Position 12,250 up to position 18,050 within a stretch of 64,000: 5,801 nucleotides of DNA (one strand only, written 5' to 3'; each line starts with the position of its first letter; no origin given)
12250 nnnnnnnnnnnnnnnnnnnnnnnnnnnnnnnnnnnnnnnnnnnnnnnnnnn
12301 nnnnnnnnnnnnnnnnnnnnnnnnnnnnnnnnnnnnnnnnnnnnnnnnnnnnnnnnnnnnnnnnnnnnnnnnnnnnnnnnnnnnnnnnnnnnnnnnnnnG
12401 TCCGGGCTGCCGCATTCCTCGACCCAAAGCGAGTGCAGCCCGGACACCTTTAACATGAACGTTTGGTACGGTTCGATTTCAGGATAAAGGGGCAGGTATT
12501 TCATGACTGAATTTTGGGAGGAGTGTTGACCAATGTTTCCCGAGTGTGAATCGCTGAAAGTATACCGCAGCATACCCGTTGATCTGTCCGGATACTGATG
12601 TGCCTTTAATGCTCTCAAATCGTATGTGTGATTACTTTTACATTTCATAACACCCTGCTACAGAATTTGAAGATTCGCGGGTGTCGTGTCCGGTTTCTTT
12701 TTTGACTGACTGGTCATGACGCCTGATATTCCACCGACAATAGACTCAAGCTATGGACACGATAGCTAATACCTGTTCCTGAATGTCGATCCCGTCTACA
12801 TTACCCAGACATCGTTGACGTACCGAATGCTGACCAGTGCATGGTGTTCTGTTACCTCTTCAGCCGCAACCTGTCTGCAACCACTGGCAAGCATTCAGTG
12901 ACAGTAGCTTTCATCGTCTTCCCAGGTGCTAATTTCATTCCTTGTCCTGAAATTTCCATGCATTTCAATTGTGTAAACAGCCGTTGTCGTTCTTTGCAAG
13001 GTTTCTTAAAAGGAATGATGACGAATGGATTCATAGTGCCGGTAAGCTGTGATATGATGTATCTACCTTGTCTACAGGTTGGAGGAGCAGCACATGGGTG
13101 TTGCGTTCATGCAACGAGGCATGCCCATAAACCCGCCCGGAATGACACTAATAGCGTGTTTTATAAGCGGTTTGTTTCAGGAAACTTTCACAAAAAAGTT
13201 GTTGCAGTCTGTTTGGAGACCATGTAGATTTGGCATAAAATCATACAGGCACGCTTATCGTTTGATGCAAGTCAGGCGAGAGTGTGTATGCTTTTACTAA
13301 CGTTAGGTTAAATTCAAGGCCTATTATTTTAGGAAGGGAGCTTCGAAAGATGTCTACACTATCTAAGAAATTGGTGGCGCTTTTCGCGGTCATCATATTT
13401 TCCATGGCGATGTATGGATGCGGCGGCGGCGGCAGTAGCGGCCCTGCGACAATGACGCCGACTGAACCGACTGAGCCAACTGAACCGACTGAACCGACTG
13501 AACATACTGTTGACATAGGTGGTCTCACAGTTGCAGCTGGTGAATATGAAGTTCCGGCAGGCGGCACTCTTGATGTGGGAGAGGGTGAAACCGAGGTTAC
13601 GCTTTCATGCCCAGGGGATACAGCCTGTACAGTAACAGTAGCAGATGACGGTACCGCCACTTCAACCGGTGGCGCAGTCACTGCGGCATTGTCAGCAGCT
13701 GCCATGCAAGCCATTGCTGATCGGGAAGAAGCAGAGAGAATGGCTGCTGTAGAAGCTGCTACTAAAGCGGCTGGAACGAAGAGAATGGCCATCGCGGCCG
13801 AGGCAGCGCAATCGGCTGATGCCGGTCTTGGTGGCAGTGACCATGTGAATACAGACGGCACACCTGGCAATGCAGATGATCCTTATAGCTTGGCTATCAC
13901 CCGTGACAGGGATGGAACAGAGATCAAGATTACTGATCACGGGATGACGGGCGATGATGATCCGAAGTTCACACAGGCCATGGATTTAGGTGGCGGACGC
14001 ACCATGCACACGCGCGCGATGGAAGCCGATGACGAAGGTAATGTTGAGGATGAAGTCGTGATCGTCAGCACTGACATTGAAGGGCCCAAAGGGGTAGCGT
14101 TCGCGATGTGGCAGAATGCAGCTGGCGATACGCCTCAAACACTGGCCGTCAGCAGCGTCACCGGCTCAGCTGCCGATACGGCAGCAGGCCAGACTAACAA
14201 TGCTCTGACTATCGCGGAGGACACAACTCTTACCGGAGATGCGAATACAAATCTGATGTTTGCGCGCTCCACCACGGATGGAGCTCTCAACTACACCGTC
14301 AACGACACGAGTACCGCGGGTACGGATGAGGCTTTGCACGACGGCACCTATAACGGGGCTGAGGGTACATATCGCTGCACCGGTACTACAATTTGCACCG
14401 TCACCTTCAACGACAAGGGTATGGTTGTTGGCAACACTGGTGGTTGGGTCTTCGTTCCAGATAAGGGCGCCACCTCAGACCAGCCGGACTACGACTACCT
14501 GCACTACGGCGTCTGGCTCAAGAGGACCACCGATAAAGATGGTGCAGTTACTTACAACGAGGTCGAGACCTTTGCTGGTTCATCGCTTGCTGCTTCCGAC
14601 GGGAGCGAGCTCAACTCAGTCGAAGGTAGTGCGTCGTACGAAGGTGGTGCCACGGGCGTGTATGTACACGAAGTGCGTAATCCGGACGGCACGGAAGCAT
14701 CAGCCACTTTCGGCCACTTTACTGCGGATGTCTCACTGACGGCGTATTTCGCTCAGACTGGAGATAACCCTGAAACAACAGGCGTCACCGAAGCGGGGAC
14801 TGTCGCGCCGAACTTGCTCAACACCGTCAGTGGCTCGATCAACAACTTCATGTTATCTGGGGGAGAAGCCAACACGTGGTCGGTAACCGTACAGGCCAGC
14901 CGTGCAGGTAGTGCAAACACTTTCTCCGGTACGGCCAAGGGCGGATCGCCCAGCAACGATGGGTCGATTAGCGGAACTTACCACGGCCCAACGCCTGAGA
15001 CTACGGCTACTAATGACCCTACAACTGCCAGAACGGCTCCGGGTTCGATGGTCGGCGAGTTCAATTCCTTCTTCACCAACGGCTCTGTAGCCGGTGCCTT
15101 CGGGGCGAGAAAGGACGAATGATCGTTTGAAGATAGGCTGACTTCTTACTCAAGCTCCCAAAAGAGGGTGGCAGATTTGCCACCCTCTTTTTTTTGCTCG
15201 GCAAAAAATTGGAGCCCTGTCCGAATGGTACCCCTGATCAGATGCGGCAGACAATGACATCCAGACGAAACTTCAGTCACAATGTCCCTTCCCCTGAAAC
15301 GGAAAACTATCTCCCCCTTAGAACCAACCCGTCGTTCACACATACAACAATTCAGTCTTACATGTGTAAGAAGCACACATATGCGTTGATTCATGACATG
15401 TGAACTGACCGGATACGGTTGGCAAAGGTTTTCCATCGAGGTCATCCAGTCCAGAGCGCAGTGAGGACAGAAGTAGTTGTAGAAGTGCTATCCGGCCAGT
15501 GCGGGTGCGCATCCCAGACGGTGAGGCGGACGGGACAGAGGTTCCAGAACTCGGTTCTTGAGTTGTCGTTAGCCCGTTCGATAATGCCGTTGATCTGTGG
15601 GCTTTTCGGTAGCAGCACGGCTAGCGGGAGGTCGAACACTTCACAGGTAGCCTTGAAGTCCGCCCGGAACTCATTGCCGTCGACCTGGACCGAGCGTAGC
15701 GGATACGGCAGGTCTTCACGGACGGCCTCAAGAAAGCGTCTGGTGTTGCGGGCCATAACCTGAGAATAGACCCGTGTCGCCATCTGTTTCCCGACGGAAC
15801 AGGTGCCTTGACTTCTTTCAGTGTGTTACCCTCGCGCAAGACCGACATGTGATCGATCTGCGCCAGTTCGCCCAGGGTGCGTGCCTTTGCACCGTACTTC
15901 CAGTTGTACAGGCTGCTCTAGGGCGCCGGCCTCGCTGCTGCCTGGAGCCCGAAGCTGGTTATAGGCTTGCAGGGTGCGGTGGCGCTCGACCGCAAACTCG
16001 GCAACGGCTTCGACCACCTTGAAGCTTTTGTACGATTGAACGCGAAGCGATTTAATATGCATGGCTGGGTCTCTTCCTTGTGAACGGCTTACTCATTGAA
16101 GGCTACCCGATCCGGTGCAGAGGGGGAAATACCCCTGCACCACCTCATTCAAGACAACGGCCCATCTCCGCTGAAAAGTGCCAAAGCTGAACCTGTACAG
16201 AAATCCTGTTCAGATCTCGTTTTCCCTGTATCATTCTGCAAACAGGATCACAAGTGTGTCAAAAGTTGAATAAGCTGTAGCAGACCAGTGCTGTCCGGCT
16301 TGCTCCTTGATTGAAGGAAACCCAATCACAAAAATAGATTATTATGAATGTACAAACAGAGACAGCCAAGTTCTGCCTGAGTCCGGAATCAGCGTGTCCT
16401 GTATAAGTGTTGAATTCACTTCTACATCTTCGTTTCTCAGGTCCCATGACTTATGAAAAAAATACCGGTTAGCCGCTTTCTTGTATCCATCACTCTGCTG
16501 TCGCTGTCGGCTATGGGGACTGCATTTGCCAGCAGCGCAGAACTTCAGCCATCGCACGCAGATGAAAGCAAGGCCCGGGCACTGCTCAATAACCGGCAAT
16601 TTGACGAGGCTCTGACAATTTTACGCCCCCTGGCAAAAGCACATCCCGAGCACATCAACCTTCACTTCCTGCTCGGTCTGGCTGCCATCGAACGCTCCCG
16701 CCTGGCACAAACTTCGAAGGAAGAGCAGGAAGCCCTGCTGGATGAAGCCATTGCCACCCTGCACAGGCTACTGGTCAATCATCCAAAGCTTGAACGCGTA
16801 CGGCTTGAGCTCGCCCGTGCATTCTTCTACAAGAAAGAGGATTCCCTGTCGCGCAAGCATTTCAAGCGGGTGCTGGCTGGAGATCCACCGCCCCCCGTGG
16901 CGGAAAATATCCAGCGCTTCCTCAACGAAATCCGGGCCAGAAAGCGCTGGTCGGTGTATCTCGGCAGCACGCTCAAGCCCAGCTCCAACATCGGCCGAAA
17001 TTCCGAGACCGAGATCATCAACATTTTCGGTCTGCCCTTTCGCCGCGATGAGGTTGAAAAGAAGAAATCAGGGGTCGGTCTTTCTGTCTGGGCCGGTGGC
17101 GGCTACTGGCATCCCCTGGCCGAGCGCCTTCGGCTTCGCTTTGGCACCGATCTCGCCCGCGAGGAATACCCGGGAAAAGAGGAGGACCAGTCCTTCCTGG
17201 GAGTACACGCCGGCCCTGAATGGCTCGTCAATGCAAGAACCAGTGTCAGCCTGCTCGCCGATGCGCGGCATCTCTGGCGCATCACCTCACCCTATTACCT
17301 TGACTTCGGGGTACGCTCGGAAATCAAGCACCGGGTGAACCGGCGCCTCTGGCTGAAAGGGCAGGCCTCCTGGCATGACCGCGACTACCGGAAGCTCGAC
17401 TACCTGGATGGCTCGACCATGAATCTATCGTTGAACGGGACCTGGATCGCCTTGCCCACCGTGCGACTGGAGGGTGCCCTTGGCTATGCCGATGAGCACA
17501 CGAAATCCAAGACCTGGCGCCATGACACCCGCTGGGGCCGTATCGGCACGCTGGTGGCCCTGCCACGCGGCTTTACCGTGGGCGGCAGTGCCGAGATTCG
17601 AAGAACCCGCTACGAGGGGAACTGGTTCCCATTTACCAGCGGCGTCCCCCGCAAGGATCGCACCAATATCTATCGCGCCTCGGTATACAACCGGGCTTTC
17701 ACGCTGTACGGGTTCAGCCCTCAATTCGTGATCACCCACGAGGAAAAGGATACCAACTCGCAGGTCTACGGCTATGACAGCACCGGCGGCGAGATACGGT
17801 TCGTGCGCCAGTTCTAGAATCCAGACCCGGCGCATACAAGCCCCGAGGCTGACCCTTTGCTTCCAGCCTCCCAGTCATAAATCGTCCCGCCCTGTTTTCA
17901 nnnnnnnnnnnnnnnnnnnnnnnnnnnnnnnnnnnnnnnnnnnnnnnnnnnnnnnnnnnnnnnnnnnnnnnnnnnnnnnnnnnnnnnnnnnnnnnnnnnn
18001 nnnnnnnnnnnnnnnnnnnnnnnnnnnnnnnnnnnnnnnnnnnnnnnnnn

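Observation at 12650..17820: AT-rich island carrying a Slam-like translocon with a TbpB-like surface lipoprotein and IS relics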

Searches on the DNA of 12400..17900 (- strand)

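Call 40: search_rna_families(source=window, start=12400, end=17900, threshold=evalue, max_evalue=1)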
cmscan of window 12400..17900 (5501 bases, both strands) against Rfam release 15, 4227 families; matches with E-value up to 1: 2.
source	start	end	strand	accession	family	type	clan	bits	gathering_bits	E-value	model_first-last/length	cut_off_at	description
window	15154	15218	-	RF02056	STnc390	Gene; sRNA;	-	23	50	0.13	1-60/60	no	Salmonella sRNA STnc390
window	17322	17378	-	RF00370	sroD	Gene; sRNA;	-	21.9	50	0.68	1-86/86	no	sroD RNA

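Call 67: search_dna_similar(query=window:15442-15848:-, collection=plasmids, mode=distant, max_evalue=0.001, max_rows=8)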
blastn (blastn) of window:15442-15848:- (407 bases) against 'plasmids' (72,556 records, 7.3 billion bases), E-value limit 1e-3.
No match.

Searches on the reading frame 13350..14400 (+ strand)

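Call 7: search_protein_families(library=pfam, proteins=[window:13350-14400:+], max_evalue=10)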
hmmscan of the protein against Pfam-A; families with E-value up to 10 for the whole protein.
window:13350-14400:+ (350 aa): 0 families
